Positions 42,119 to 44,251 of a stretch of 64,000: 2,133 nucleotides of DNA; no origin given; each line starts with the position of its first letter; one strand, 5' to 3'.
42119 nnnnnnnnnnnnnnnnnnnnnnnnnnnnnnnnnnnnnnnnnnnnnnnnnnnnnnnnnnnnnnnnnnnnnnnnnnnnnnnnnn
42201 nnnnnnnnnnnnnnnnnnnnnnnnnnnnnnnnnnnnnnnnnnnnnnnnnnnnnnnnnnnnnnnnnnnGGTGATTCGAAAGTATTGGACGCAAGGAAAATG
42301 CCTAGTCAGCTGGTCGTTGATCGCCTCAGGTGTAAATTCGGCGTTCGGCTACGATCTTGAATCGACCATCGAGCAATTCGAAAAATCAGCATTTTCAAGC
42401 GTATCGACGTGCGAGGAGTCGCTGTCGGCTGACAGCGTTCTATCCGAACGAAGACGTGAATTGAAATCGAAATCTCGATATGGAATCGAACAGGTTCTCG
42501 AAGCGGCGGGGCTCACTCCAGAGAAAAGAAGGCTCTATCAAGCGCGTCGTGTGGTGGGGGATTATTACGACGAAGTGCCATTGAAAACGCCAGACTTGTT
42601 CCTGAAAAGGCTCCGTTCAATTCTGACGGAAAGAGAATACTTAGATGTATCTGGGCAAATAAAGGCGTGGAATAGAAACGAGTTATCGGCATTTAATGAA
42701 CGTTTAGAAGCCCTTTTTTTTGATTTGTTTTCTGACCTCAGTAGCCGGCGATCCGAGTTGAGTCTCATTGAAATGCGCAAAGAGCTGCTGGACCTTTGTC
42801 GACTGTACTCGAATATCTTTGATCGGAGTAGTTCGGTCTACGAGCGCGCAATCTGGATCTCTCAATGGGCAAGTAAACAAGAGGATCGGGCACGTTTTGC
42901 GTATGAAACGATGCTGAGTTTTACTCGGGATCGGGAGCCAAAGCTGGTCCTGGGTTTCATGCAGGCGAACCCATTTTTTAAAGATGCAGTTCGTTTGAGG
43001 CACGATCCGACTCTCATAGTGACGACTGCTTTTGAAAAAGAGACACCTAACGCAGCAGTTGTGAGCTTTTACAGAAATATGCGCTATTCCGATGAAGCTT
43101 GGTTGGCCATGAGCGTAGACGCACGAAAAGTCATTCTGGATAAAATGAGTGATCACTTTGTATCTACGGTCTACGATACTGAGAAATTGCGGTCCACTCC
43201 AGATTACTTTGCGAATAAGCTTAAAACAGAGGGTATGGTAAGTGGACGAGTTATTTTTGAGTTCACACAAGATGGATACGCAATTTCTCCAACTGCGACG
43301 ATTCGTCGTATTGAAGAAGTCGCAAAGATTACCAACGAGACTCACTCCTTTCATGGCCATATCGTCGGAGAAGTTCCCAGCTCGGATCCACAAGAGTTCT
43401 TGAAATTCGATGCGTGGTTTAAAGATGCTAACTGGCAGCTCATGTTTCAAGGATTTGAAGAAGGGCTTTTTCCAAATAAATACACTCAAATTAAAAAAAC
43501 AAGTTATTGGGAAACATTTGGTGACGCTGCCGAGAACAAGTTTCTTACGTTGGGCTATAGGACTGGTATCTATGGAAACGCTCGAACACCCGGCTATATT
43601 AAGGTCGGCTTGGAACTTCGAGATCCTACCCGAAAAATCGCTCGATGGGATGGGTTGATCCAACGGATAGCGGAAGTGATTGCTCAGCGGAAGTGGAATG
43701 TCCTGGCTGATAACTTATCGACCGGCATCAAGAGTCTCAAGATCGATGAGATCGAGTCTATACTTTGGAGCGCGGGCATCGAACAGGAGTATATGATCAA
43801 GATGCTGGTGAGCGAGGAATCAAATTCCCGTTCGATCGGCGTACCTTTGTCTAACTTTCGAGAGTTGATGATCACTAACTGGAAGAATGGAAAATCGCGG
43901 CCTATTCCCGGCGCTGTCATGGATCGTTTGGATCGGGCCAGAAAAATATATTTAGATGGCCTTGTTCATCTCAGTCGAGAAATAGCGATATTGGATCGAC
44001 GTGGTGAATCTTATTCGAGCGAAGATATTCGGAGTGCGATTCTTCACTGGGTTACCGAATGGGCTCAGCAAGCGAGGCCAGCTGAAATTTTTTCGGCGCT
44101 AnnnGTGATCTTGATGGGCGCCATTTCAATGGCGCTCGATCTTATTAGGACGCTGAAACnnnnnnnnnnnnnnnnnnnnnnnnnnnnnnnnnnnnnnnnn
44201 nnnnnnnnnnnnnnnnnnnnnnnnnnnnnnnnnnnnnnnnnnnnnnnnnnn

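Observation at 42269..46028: Tandem pair of ~615-aa exported paralogs with a conserved HSFH(G/V)H motif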

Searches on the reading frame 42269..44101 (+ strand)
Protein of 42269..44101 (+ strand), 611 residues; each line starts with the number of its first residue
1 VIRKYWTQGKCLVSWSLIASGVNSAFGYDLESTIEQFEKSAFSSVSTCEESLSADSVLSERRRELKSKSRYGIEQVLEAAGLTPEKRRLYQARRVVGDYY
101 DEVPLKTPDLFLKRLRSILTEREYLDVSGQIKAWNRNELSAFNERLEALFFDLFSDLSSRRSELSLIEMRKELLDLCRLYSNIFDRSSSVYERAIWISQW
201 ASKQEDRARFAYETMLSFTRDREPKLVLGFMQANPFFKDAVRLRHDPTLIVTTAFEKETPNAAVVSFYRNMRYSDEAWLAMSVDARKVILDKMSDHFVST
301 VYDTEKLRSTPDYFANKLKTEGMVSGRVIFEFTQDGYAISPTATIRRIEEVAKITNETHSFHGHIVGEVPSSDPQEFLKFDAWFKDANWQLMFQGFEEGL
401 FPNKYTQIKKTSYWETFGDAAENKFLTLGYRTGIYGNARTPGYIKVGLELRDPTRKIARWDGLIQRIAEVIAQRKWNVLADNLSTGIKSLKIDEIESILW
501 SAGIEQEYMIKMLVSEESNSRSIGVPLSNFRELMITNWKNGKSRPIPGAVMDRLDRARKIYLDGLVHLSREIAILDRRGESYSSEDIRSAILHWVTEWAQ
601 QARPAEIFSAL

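Call 4: search_protein_families(library=pfam, proteins=[window:42269-44101:+], max_evalue=1)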
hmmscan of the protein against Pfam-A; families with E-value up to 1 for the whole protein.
window:42269-44101:+ (611 aa): 0 families

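Call 5: search_protein_families(library=ncbifam, proteins=[window:42269-44101:+], max_evalue=1)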
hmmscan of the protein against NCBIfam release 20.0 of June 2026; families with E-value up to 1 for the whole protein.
window:42269-44101:+ (611 aa): 0 families
